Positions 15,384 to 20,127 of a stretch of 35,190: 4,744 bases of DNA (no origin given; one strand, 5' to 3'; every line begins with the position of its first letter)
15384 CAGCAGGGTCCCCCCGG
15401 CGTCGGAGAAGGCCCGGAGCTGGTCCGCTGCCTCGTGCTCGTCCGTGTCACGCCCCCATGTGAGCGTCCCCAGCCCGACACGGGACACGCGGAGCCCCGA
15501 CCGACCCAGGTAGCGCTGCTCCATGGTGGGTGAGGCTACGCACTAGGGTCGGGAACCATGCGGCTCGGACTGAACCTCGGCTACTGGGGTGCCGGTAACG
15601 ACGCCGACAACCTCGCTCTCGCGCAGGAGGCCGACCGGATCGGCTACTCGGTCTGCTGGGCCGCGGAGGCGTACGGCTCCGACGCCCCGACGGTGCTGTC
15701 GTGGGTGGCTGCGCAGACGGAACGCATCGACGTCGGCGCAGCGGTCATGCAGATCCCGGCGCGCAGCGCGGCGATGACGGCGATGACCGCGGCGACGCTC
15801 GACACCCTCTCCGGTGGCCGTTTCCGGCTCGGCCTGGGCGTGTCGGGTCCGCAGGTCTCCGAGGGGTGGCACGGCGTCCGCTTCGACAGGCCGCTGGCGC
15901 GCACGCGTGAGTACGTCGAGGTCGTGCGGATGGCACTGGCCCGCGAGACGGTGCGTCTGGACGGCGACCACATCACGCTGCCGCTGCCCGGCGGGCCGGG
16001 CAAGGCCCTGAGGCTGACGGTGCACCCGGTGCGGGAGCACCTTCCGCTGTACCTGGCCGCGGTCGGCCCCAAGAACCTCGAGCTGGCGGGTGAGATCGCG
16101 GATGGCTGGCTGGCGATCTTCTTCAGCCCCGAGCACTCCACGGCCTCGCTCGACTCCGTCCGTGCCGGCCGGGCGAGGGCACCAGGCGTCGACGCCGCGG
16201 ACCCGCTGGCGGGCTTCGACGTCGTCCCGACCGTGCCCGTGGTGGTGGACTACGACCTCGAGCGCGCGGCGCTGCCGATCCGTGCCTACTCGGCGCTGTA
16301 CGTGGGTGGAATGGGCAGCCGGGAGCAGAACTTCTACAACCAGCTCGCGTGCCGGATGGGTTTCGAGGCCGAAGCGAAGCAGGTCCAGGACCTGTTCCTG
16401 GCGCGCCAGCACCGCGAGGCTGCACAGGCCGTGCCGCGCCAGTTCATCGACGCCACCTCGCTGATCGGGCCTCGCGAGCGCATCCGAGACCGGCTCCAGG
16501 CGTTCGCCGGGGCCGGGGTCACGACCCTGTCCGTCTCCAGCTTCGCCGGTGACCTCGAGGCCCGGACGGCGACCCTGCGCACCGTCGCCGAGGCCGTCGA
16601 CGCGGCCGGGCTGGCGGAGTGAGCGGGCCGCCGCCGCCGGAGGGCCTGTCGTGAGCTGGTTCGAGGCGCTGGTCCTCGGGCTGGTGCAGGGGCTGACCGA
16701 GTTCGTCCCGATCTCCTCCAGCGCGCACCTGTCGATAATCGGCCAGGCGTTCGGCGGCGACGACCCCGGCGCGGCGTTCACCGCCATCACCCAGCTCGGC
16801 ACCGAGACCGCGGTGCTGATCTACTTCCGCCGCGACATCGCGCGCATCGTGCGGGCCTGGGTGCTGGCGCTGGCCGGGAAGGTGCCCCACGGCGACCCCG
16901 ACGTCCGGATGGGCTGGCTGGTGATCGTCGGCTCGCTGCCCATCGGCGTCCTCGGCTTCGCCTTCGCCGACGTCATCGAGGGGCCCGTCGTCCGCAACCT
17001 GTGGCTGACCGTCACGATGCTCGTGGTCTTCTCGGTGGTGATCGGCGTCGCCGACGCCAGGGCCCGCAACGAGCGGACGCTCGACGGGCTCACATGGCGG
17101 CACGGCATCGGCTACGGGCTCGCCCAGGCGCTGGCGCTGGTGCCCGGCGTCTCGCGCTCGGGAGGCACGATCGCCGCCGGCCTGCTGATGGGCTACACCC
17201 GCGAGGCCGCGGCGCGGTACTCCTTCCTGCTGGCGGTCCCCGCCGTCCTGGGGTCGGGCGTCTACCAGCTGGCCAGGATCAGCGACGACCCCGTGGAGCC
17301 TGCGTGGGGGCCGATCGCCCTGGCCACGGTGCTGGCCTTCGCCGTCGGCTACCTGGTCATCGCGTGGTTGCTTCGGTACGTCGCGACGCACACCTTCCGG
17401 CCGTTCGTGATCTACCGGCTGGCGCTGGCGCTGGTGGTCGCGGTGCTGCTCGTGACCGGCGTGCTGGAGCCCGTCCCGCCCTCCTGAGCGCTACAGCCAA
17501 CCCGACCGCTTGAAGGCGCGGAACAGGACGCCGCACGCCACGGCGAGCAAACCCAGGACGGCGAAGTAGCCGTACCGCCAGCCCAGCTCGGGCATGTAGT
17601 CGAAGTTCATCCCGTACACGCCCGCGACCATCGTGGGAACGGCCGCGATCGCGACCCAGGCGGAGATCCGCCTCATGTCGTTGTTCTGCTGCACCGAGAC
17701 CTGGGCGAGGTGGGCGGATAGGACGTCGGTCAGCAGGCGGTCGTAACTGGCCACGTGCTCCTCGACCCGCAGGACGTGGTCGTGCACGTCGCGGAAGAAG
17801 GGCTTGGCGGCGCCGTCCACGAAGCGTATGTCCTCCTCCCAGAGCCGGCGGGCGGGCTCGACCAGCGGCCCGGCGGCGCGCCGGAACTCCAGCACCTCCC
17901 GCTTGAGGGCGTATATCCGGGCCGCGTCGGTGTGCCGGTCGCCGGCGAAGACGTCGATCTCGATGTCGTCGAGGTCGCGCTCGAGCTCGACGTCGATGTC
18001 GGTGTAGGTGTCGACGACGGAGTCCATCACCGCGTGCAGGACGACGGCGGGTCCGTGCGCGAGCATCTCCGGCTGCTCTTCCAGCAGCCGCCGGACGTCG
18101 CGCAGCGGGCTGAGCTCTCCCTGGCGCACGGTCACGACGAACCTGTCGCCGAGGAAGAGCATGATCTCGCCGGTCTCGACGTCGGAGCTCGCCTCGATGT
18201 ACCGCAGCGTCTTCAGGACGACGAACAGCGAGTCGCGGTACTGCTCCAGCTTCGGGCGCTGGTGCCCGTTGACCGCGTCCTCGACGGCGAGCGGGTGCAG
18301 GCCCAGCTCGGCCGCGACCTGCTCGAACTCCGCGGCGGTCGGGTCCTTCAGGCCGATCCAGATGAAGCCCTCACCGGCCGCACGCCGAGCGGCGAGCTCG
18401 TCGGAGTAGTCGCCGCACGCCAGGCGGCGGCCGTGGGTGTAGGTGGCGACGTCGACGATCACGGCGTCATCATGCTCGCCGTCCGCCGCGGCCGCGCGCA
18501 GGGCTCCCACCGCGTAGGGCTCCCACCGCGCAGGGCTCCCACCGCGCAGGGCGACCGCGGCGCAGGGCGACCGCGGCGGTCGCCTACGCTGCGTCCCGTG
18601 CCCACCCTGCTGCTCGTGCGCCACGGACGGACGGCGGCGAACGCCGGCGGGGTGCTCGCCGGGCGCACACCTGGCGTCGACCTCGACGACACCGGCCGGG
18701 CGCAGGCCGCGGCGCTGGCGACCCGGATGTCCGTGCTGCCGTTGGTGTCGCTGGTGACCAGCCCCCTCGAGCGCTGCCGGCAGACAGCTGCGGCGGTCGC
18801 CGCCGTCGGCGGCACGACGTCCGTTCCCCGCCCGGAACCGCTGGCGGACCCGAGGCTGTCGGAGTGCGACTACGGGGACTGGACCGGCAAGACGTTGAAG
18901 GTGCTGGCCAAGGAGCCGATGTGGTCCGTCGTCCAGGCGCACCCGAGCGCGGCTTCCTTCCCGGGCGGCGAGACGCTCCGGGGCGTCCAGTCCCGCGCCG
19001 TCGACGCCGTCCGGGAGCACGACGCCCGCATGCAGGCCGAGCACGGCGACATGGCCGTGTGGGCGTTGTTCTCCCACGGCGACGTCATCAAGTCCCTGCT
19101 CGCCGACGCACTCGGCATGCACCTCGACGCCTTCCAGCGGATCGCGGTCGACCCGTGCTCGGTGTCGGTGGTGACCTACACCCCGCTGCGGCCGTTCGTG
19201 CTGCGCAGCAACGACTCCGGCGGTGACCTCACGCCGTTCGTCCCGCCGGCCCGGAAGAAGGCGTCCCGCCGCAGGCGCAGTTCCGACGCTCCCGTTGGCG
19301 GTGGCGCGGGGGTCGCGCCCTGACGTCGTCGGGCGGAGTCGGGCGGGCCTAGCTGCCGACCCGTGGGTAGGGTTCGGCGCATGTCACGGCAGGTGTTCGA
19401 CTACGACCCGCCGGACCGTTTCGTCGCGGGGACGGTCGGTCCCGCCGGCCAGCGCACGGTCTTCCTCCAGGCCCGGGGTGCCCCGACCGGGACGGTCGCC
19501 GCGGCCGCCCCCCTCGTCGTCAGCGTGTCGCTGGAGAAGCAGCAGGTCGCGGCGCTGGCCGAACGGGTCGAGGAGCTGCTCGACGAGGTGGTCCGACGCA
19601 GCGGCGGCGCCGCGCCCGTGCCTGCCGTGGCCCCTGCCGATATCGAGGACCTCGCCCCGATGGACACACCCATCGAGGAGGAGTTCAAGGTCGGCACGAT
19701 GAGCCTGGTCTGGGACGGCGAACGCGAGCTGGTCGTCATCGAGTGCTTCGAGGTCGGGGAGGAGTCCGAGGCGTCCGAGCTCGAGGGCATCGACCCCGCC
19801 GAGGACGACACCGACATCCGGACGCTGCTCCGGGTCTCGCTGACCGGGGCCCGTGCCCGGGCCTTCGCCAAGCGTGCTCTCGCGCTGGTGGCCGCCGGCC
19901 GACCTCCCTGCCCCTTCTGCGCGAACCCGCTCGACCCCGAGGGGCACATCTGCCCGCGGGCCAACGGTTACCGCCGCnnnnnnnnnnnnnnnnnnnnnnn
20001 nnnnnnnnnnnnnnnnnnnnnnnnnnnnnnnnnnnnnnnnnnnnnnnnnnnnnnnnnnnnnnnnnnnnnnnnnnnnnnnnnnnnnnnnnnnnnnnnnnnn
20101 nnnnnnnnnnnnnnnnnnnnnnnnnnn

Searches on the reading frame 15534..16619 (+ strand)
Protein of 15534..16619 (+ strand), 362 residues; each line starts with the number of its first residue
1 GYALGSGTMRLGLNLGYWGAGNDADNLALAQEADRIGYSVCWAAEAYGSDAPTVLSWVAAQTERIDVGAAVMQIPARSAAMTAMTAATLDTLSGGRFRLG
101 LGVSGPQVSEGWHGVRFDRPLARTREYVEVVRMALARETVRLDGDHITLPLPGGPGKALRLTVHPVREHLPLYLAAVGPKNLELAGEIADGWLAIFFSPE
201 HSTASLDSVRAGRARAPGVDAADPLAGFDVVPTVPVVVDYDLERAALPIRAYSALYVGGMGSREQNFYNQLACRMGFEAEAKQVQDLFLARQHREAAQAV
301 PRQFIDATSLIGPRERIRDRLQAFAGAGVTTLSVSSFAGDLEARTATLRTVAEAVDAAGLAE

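Call 92: search_protein_families(library=pfam, proteins=[window:15534-16619:+], max_evalue=0.00001)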
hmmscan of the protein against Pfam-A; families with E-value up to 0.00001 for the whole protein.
window:15534-16619:+ (362 aa): 1 family
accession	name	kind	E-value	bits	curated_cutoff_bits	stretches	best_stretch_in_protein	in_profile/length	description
PF00296.26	Bac_luciferase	-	1.6e-75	254.9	27.9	1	24-330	23-313/314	Luciferase-like monooxygenase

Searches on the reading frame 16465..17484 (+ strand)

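Call 92: search_protein_families(library=pfam, proteins=[window:16465-17484:+], max_evalue=0.00001)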
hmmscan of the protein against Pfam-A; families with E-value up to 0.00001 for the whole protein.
window:16465-17484:+ (340 aa): 1 family
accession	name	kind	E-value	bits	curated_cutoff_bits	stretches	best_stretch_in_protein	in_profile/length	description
PF02673.24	BacA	-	9.5e-80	268.4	33.4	1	68-324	1-257/257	Bacitracin resistance protein BacA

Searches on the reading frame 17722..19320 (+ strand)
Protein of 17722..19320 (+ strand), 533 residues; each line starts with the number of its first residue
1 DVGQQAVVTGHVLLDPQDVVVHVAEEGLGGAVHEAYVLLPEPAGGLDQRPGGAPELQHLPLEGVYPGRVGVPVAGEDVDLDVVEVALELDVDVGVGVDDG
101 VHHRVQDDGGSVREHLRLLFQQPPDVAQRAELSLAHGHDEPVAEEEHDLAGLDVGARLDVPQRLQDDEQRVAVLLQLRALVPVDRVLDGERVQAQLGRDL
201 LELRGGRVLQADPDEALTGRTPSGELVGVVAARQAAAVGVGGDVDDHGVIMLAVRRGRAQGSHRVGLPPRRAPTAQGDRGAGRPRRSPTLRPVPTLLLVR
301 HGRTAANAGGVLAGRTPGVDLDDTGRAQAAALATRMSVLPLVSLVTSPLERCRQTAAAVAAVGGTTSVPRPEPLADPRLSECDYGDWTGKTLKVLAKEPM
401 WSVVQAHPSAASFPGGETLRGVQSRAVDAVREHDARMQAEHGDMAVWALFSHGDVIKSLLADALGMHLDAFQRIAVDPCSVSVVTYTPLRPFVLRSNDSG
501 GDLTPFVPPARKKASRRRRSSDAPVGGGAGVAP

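Call 92: search_protein_families(library=pfam, proteins=[window:17722-19320:+], max_evalue=0.00001)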
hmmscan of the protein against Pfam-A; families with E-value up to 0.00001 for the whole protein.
window:17722-19320:+ (533 aa): 1 family
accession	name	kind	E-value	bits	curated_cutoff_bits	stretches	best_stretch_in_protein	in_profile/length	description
PF00300.27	His_Phos_1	-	2.4e-45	155.1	21.7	1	296-498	1-193/194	Histidine phosphatase superfamily (branch 1)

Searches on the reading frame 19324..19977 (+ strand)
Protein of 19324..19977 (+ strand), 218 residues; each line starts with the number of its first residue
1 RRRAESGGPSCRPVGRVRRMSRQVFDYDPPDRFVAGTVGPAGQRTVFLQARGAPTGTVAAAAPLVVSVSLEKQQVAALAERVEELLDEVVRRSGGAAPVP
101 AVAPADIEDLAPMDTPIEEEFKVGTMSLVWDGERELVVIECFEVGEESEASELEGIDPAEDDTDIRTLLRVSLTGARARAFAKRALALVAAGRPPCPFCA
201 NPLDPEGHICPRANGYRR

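Call 92: search_protein_families(library=pfam, proteins=[window:19324-19977:+], max_evalue=0.00001)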
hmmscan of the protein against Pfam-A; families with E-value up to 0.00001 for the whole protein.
window:19324-19977:+ (218 aa): 1 family
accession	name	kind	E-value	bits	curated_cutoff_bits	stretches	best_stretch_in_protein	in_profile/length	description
PF11290.13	DUF3090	-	6.5e-60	202.3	27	1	25-210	1-170/170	Protein of unknown function (DUF3090)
